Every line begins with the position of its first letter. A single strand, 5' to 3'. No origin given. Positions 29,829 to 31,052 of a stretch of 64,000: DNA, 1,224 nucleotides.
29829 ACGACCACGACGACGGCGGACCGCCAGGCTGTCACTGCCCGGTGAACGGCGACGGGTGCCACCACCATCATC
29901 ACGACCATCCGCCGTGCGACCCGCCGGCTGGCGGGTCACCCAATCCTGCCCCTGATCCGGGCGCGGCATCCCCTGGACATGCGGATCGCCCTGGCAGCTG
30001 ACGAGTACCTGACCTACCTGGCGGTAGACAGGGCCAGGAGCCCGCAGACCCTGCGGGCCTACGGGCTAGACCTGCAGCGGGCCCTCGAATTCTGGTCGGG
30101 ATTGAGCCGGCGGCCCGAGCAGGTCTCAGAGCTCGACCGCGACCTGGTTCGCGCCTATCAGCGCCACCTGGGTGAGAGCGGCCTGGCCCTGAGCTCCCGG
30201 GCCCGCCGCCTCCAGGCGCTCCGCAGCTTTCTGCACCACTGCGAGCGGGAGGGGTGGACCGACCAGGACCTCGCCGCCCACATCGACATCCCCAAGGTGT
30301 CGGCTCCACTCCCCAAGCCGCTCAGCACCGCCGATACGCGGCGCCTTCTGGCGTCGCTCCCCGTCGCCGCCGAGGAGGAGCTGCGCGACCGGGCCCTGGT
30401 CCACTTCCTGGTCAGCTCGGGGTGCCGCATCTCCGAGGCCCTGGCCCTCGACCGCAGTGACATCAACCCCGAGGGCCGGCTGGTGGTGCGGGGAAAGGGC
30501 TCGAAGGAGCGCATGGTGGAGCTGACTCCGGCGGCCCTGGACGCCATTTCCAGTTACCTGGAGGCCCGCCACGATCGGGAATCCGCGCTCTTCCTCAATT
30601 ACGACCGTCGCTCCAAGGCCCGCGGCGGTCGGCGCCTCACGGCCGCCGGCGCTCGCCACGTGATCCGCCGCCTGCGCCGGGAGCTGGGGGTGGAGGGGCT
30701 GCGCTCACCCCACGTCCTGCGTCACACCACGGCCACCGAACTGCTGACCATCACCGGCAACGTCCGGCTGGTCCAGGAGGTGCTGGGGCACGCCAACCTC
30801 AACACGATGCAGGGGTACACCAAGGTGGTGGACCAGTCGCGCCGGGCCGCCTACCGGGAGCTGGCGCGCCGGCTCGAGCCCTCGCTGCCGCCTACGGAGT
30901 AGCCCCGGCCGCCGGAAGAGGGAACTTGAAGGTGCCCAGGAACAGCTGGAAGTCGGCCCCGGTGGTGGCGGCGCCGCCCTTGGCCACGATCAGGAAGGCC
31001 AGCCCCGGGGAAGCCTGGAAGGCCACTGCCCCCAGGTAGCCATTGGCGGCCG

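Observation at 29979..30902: Xer-type tyrosine recombinase outside its usual chromosomal context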

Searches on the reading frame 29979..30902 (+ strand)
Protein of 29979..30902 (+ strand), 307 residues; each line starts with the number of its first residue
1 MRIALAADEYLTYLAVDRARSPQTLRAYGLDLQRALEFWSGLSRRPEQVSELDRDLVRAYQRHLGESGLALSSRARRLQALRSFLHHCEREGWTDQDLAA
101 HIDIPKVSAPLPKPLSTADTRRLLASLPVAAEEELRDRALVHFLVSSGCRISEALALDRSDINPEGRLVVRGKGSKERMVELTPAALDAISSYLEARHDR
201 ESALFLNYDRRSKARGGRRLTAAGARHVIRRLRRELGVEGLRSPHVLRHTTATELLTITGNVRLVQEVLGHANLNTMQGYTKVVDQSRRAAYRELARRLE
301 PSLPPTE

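Call 4: search_protein_families(library=ncbifam, proteins=[window:29979-30902:+], max_evalue=0.001)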
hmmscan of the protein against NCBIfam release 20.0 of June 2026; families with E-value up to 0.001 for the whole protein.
window:29979-30902:+ (307 aa): 10 families
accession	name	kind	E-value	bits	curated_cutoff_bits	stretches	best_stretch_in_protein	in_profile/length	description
TIGR02224.1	recomb_XerC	equivalog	2.5e-67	227.3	335.15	1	9-295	2-289/295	tyrosine recombinase XerC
TIGR02225.1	recomb_XerD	equivalog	9.4e-62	209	329.6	1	8-294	1-285/290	site-specific tyrosine recombinase XerD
NF001399.0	PRK00283.1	subfamily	1.3e-60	205.2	279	1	7-293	9-293/300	tyrosine recombinase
NF040815.2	recomb_XerA_Arch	equivalog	6.9e-49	166.8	220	1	8-292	1-263/263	site-specific tyrosine recombinase/integron integrase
NF002331.0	PRK01287.1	subfamily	6e-33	114.3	371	1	9-284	32-313/365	site-specific tyrosine recombinase XerC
NF003462.0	PRK05084.1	equivalog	8.2e-24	84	267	1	133-296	193-357/360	tyrosine recombinase XerS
TIGR02249.1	integrase_gron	subfamily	3.9e-19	69.1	265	2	208-288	225-305/315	integron integrase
NF011946.0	PRK15417.1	equivalog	4.3e-13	49.1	435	2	229-287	261-319/337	integron integrase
NF007371.0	PRK09871.1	subfamily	4e-11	42.8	222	1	135-282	26-173/198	tyrosine-type DNA invertase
NF007370.0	PRK09870.1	subfamily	3.7e-05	23.4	221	1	135-281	32-177/200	tyrosine-type DNA invertase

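Call 5: search_protein_families(library=pfam, proteins=[window:29979-30902:+], max_evalue=0.001)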
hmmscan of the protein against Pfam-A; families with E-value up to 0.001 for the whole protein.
window:29979-30902:+ (307 aa): 3 families
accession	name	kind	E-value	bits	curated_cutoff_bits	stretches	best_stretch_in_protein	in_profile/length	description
PF00589.27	Phage_integrase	-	2.2e-30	106.1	27.1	1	121-285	9-170/172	Phage integrase family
PF02899.23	Phage_int_SAM_1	-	3e-16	59.9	22.3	1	8-92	2-83/83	Phage integrase, N-terminal SAM-like domain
PF13102.12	Phage_int_SAM_5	-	0.00014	22.6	22.3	1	47-99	41-95/98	Phage integrase SAM-like domain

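Call 6: find_encoding_contigs(protein=window:29979-30902:+, flank=10000, max_places=6)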
Protein window:29979-30902:+ (307 aa): 5 contigs read that carry it; 1 place shown.
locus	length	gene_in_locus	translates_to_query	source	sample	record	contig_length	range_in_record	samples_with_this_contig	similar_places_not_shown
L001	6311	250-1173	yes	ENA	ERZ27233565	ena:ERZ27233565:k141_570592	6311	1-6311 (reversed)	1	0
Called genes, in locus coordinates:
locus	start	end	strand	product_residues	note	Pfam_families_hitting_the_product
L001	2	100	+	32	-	?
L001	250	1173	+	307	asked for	PF02899:Phage_int_SAM_1, PF00589:Phage_integrase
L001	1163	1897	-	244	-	PF06347:SH3_4 (faint), PF08239:SH3_3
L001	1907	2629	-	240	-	PF00215:OMPdecase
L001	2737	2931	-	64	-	-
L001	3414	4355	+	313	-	PF01209:Ubie_methyltran, PF03141:Methyltransf_29, PF13489:Methyltransf_23, PF13847:Methyltransf_31, PF08241:Methyltransf_11, PF08242:Methyltransf_12, PF13649:Methyltransf_25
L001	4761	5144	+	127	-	-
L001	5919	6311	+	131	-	?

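Call 7: find_homologous_proteins(query=window:29979-30899:+)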
Query window:29979-30899:+ (307 aa): 1764 proteins with E <= 0.001 among 8000 candidates; the best 120 are listed.
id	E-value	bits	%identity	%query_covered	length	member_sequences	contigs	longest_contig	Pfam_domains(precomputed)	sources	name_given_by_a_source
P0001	3.3e-183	626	95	100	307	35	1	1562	PF00589.28,PF02899.24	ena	-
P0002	2.0e-170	584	89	100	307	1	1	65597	PF00589.28,PF02899.24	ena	-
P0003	4.2e-152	523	80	100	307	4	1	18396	PF13102.13,PF00589.28,PF02899.24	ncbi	-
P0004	1.0e-147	509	80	100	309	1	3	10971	PF00589.28,PF02899.24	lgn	-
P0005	1.3e-143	496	77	98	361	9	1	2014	PF00589.28,PF02899.24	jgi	-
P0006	5.0e-143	494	79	97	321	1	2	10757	PF00589.28,PF02899.24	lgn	-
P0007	1.2e-142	492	76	99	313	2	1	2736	PF13102.13,PF00589.28,PF02899.24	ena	-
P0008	7.4e-142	490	75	98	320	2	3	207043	PF00589.28,PF02899.24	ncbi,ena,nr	ncbi:MAG TPA: tyrosine-type recombinase/integrase [Candidatus Dormibacteraeota bacterium]|nr:tyrosin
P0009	7.8e-142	490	78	98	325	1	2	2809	PF00589.28,PF02899.24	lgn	-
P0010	4.8e-141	487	78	97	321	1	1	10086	PF00589.28,PF02899.24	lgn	-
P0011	8.4e-141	486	74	99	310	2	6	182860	PF00589.28,PF02899.24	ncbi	ncbi:MAG: tyrosine-type recombinase/integrase [Candidatus Dormibacteria bacterium]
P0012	4.7e-138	477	73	100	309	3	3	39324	PF00589.28,PF02899.24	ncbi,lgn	-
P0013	3.7e-137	474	75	97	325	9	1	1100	PF00589.28,PF02899.24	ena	-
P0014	5.7e-137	474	73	100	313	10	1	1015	PF00589.28,PF02899.24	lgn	-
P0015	8.2e-137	473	73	100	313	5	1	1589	PF00589.28,PF02899.24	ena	-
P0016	8.7e-137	473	74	97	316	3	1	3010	PF00589.28,PF02899.24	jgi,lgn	jgi:integrase/recombinase XerD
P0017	1.7e-136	472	75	96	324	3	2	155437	PF13102.13,PF00589.28,PF02899.24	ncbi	ncbi:MAG: tyrosine-type recombinase/integrase [Candidatus Dormibacteria bacterium]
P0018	3.3e-136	471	73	98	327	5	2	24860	PF00589.28,PF02899.24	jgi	-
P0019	2.0e-135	469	74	100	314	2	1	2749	PF00589.28,PF02899.24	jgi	jgi:integrase/recombinase XerD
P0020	9.8e-135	467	75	96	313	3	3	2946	PF00589.28,PF02899.24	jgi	-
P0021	1.1e-134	466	74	97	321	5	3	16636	PF13102.13,PF00589.28,PF02899.24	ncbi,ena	-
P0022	3.3e-133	462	74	96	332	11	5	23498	PF13102.13,PF00589.28,PF02899.24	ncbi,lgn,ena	-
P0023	3.5e-133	461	74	96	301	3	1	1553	PF00589.28,PF02899.24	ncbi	ncbi:MAG: tyrosine-type recombinase/integrase, partial [Candidatus Dormibacteria bacterium]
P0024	3.2e-131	455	72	97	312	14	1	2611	PF00589.28,PF02899.24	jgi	jgi:site-specific recombinase XerD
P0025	5.8e-131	454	72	98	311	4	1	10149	PF00589.28,PF02899.24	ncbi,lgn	ncbi:MAG: tyrosine-type recombinase/integrase [Candidatus Dormibacteria bacterium]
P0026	8.6e-131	454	72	99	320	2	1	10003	PF00589.28,PF02899.24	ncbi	ncbi:MAG: tyrosine-type recombinase/integrase [Candidatus Dormibacteria bacterium]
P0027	1.0e-130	453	72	98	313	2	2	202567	PF00589.28,PF02899.24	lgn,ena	-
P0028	2.1e-130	452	71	99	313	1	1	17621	PF00589.28,PF02899.24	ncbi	-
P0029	3.9e-130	451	71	99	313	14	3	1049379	PF00589.28,PF02899.24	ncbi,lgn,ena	ncbi:MAG: tyrosine-type recombinase/integrase [Candidatus Dormiibacterota bacterium]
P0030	3.6e-129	448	70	98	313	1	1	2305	PF00589.28,PF02899.24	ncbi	ncbi:MAG TPA: tyrosine-type recombinase/integrase [Candidatus Dormibacteraeota bacterium]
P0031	4.1e-129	448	72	96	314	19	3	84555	PF00589.28,PF02899.24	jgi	-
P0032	4.7e-129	448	70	99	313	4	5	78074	PF00589.28,PF02899.24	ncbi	ncbi:MAG: tyrosine-type recombinase/integrase [Candidatus Dormiibacterota bacterium]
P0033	6.8e-129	447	71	96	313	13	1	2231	PF00589.28,PF02899.24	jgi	jgi:site-specific recombinase XerD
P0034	1.1e-128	447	71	97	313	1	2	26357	PF00589.28,PF02899.24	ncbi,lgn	ncbi:MAG: tyrosine-type recombinase/integrase [Candidatus Dormibacteria bacterium]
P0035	1.1e-127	443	71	98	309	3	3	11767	PF00589.28,PF02899.24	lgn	-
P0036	2.3e-127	442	71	97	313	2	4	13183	PF00589.28,PF02899.24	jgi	jgi:integrase/recombinase XerD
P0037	2.8e-127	442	70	99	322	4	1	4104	PF00589.28,PF02899.24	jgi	-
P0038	3.5e-127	442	70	99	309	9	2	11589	PF00589.28,PF02899.24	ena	-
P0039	3.6e-127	442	70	98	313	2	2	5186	PF00589.28,PF02899.24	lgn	-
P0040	8.6e-127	440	71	97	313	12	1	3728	PF00589.28,PF02899.24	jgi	jgi:integrase/recombinase XerD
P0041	8.6e-127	440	70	98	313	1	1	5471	PF00589.28,PF02899.24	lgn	-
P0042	1.2e-126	440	71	98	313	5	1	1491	PF00589.28,PF02899.24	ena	-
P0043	1.7e-126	439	71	97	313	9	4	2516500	PF00589.28,PF02899.24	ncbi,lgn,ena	ncbi:MAG: tyrosine-type recombinase/integrase [Candidatus Dormiibacterota bacterium]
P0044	2.3e-126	439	71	94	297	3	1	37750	PF00589.28,PF02899.24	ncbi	ncbi:MAG: tyrosine-type recombinase/integrase [Candidatus Dormibacteria bacterium]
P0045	7.8e-126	437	68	100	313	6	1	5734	PF00589.28,PF02899.24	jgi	-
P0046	2.5e-125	436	70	98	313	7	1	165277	PF00589.28,PF02899.24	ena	-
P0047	4.0e-125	435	72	97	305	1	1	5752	PF00589.28,PF02899.24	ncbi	-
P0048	1.0e-124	434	70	96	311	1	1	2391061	PF00589.28,PF02899.24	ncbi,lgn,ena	-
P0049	6.0e-121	421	68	98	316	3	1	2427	PF00589.28,PF02899.24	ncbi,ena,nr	ncbi:MAG TPA: tyrosine-type recombinase/integrase [Candidatus Dormibacteraeota bacterium]|nr:tyrosin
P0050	4.1e-116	405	66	99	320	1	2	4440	PF00589.28,PF02899.24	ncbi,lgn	-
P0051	8.2e-114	398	66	97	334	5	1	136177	PF00589.28,PF02899.24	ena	-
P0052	8.9e-107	375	65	95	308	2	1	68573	PF00589.28,PF02899.24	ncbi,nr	ncbi:MAG TPA: tyrosine-type recombinase/integrase [Verrucomicrobiae bacterium]|nr:tyrosine-type reco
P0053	1.0e-101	358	74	78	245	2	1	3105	PF00589.28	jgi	jgi:site-specific recombinase XerD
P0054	1.0e-86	309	74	64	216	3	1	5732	PF00589.28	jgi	jgi:integrase/recombinase XerD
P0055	2.5e-86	308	56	96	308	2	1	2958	PF00589.28,PF02899.24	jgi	jgi:site-specific recombinase XerD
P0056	2.6e-86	308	56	94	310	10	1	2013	PF00589.28,PF02899.24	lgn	-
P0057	8.3e-86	306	57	94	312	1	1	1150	PF00589.28,PF02899.24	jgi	jgi:site-specific recombinase XerD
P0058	1.7e-85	305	55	94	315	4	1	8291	PF00589.28,PF02899.24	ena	-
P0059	2.8e-85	304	53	98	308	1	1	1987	PF00589.28,PF02899.24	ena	-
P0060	3.5e-85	304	53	100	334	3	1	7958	PF00589.28,PF02899.24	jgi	jgi:site-specific recombinase XerD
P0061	5.6e-85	303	55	96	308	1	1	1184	PF00589.28,PF02899.24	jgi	jgi:site-specific recombinase XerD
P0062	1.2e-84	302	56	95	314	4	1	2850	PF00589.28,PF02899.24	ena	-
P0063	1.3e-84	302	55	94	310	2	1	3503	PF00589.28,PF02899.24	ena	-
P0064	1.7e-84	302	54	96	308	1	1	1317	PF00589.28,PF02899.24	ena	-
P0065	1.8e-84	302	55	94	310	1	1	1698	PF00589.28,PF02899.24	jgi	jgi:site-specific recombinase XerD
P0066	2.6e-84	301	55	95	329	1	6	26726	PF00589.28,PF02899.24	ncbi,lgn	-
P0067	2.9e-84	301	55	94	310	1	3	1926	PF00589.28,PF02899.24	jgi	jgi:site-specific recombinase XerD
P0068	3.2e-84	301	55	96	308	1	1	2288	PF00589.28,PF02899.24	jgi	-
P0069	3.9e-84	301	55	94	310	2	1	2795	PF00589.28,PF02899.24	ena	-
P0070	5.4e-84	300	55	96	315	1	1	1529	PF00589.28,PF02899.24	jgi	jgi:site-specific recombinase XerD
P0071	6.0e-84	300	54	96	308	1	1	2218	PF00589.28,PF02899.24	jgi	-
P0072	6.6e-84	300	56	96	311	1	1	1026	PF00589.28,PF02899.24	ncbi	-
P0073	8.0e-84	299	54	97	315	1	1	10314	PF00589.28,PF02899.24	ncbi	ncbi:MAG: tyrosine-type recombinase/integrase [Candidatus Dormibacterales bacterium]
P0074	9.8e-84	299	53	97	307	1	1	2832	PF00589.28,PF02899.24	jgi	jgi:site-specific recombinase XerD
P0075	1.1e-83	299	53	98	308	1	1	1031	PF00589.28,PF02899.24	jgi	jgi:site-specific recombinase XerD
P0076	1.3e-83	299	55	96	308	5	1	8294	PF13495.13,PF00589.28,PF02899.24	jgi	jgi:site-specific recombinase XerD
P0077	1.3e-83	299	53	99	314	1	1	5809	PF13495.13,PF00589.28,PF02899.24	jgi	jgi:integrase/recombinase XerD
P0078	1.5e-83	299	55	96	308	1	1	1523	PF00589.28,PF02899.24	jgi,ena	-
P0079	1.6e-83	299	53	98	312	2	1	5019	PF13495.13,PF00589.28,PF02899.24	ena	-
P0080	1.7e-83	298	55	96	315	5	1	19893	PF00589.28,PF02899.24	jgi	jgi:site-specific recombinase XerD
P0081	2.4e-83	298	55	94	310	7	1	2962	PF00589.28,PF02899.24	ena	-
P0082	2.5e-83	298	53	94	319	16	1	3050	PF00589.28,PF02899.24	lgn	-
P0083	2.6e-83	298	54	96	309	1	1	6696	PF00589.28,PF02899.24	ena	-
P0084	2.9e-83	298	53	96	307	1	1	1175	PF00589.28,PF02899.24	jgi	jgi:site-specific recombinase XerD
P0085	4.1e-83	297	54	94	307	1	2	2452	PF00589.28,PF02899.24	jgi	jgi:site-specific recombinase XerD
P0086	4.2e-83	297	53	98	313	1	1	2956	PF00589.28,PF02899.24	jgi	jgi:site-specific recombinase XerD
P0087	4.4e-83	297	54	94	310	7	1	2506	PF00589.28,PF02899.24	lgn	-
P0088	4.6e-83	297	53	95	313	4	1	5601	PF00589.28,PF02899.24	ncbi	ncbi:MAG: site-specific tyrosine recombinase XerD [Candidatus Dormibacteraceae bacterium]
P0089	5.5e-83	297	54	94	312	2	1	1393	PF00589.28,PF02899.24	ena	-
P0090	5.6e-83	297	54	98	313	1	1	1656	PF00589.28,PF02899.24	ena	-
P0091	5.7e-83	297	55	96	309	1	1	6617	PF00589.28,PF02899.24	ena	-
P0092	6.1e-83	297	56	94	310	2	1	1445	PF00589.28,PF02899.24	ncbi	-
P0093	7.0e-83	296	56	94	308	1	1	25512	PF00589.28,PF02899.24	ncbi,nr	ncbi:MAG: tyrosine-type recombinase/integrase [Candidatus Dormibacteraeota bacterium]|nr:tyrosine-ty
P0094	8.4e-83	296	57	93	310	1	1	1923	PF00589.28,PF02899.24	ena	-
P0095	9.2e-83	296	55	96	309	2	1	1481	PF00589.28,PF02899.24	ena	-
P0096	9.5e-83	296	55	97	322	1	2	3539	PF13495.13,PF00589.28,PF02899.24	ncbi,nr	ncbi:MAG: tyrosine-type recombinase/integrase [Candidatus Dormibacteraeota bacterium]|nr:tyrosine-ty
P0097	1.0e-82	296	54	94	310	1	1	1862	PF00589.28,PF02899.24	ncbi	-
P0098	1.1e-82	296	55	94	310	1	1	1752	PF13495.13,PF00589.28,PF02899.24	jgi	jgi:site-specific recombinase XerD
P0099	1.1e-82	296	54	96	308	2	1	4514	PF00589.28,PF02899.24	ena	-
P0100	1.3e-82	296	53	100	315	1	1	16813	PF13495.13,PF00589.28,PF02899.24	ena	-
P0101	1.4e-82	295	55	98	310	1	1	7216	PF00589.28,PF02899.24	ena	-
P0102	1.7e-82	295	55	94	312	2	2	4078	PF00589.28,PF02899.24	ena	-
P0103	2.1e-82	295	54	96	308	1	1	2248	PF00589.28,PF02899.24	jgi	jgi:site-specific recombinase XerD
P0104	2.2e-82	295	55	94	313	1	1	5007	PF13495.13,PF00589.28,PF02899.24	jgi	jgi:site-specific recombinase XerD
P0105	2.2e-82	295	52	96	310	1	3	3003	PF00589.28,PF02899.24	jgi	jgi:site-specific recombinase XerD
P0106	2.3e-82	295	54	96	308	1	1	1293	PF00589.28,PF02899.24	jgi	jgi:site-specific recombinase XerD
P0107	2.3e-82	295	54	96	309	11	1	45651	PF00589.28,PF02899.24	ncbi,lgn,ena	-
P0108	2.3e-82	295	53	96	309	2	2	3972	PF00589.28,PF02899.24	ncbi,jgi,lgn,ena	-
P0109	2.5e-82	295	52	99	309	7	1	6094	PF13495.13,PF00589.28,PF02899.24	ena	-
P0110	2.6e-82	295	54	94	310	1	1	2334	PF00589.28,PF02899.24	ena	-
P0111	2.7e-82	294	52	99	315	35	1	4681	PF13495.13,PF00589.28,PF02899.24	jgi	jgi:site-specific recombinase XerD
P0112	3.3e-82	294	53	96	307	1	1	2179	PF00589.28,PF02899.24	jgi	jgi:site-specific recombinase XerD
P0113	3.4e-82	294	54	96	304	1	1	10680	PF00589.28,PF02899.24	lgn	-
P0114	3.5e-82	294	54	99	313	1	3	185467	PF13495.13,PF00589.28,PF02899.24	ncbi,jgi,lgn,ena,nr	ncbi:MAG TPA: tyrosine-type recombinase/integrase [Candidatus Dormibacteraeota bacterium]|nr:tyrosin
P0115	3.6e-82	294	53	96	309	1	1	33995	PF00589.28,PF02899.24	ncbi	-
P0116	4.0e-82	294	53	95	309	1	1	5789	PF00589.28,PF02899.24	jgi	jgi:site-specific recombinase XerD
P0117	4.3e-82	294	53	96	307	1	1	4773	PF00589.28,PF02899.24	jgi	jgi:site-specific recombinase XerD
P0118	4.4e-82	294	51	100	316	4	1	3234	PF00589.28,PF02899.24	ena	-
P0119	4.4e-82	294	54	94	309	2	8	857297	PF00589.28,PF02899.24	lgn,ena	-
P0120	4.6e-82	294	53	97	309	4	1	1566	PF00589.28,PF02899.24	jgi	jgi:site-specific recombinase XerD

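Call 10: find_encoding_contigs(protein=P0043, flank=10000, max_places=2)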
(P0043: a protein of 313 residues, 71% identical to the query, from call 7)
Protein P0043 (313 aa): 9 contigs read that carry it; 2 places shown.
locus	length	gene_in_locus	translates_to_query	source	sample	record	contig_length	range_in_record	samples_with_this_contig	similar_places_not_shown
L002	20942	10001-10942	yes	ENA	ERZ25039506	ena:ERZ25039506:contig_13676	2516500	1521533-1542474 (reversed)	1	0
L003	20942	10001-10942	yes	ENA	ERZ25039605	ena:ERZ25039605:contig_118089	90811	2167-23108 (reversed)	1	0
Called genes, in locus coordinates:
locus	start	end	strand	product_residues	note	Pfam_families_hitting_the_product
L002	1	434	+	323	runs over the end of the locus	PF00083:Sugar_tr, PF07690:MFS_1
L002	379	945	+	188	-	PF07690:MFS_1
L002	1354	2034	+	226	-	PF00106:adh_short, PF01370:Epimerase (weak), PF08659:KR, PF13561:adh_short_C2, PF23441:SDR (weak)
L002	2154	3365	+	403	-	-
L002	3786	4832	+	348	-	PF00291:PALP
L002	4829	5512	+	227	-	PF01596:Methyltransf_3, PF13578:Methyltransf_24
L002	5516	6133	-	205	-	PF04978:MST, PF12867:DinB_2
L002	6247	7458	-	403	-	PF00155:Aminotran_1_2, PF01041:DegT_DnrJ_EryC1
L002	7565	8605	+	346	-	PF00266:Aminotran_5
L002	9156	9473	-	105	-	-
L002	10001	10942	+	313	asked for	PF02899:Phage_int_SAM_1, PF00589:Phage_integrase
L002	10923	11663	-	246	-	PF08239:SH3_3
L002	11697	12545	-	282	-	PF00215:OMPdecase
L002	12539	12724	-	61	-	-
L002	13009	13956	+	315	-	PF00589:Phage_integrase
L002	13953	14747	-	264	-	-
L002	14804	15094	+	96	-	PF13443:HTH_26 (weak), PF13560:HTH_31, PF01381:HTH_3 (weak)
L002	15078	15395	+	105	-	-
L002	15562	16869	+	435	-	PF13481:AAA_25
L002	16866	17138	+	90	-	-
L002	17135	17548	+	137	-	PF05866:RusA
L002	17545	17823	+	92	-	-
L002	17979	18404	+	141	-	-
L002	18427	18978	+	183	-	-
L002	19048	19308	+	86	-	-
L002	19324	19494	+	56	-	-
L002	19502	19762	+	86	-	-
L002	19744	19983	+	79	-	-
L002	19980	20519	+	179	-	-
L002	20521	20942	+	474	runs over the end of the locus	PF03237:Terminase_6N, PF17289:Terminase_6C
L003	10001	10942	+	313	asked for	PF02899:Phage_int_SAM_1, PF00589:Phage_integrase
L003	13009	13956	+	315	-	PF00589:Phage_integrase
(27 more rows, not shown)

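Call 11: find_encoding_contigs(protein=P0048, flank=10000, max_places=2)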
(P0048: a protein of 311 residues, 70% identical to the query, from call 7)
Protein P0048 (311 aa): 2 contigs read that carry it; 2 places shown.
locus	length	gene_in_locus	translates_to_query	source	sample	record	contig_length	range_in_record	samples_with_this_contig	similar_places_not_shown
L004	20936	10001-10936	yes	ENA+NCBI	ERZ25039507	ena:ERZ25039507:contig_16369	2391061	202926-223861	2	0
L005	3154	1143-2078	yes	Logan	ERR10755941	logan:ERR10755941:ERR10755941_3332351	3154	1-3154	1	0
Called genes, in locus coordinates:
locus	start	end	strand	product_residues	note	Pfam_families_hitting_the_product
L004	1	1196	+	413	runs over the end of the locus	PF05977:MFS_3, PF07690:MFS_1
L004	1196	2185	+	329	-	PF00583:Acetyltransf_1 (faint)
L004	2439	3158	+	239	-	PF00106:adh_short, PF08659:KR, PF13561:adh_short_C2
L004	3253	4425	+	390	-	-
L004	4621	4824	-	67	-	PF04964:Flp_Fap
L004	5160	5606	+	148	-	-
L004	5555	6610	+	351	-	PF00291:PALP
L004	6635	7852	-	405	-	PF00155:Aminotran_1_2, PF01041:DegT_DnrJ_EryC1 (weak)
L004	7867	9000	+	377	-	PF00266:Aminotran_5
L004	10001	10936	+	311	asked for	PF02899:Phage_int_SAM_1, PF00589:Phage_integrase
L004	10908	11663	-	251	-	PF08239:SH3_3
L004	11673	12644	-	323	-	PF00215:OMPdecase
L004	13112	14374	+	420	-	PF00270:DEAD, PF00271:Helicase_C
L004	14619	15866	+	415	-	PF09335:VTT_dom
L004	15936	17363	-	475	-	PF03193:RsgA_GTPase (faint), PF00005:ABC_tran (faint), PF01926:MMR_HSR1, PF02421:FeoB_N, PF01926:MMR_HSR1, PF02421:FeoB_N, PF00009:GTP_EFTU, PF14714:KH_dom-like, +4 more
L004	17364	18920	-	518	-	PF01676:Metalloenzyme, PF06415:iPGM_N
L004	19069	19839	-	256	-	PF00121:TIM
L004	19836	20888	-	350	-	PF00162:PGK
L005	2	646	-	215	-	?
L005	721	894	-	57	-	-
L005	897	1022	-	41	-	-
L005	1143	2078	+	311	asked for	PF02899:Phage_int_SAM_1, PF00589:Phage_integrase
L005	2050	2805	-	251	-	PF08239:SH3_3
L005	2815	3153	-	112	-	?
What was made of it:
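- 30892..31632 (-): SH3_3-domain lipoprotein-like gene, convergent with xer and overlapping it by 11 nt (context, conserved neighbour). Overlaps of 20-29 nt are seen in L002 and L004 (calls 10, 11).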
